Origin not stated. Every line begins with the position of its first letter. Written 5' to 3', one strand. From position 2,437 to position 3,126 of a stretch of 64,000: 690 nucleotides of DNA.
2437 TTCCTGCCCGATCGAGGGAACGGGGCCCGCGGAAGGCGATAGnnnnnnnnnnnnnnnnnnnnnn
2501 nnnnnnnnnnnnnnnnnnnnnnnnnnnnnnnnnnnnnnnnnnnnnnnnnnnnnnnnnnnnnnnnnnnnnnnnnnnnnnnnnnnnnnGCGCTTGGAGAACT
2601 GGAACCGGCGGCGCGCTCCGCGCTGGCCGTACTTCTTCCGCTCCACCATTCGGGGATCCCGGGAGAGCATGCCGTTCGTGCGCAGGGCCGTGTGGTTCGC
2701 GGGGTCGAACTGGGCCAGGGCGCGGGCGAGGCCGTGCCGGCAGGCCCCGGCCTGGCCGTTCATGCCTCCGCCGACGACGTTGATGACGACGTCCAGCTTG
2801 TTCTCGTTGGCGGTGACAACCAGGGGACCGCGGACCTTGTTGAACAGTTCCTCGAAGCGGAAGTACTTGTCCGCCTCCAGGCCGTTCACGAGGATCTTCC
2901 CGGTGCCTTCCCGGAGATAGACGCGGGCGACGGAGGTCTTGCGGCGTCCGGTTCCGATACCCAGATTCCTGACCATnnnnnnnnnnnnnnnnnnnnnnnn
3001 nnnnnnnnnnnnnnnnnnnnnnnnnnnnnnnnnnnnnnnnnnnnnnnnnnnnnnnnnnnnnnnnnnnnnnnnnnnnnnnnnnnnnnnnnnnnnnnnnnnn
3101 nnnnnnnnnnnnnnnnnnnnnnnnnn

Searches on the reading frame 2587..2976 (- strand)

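Call 80: search_protein_families(library=pfam, proteins=[window:2587-2976:-], max_evalue=0.0001)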
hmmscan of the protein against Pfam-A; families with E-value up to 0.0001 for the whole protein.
window:2587-2976:- (130 aa): 1 family
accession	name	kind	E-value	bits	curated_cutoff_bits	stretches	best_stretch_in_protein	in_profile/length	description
PF00380.25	Ribosomal_S9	-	2.4e-47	160.8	22.5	1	10-130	1-121/121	Ribosomal protein S9/S16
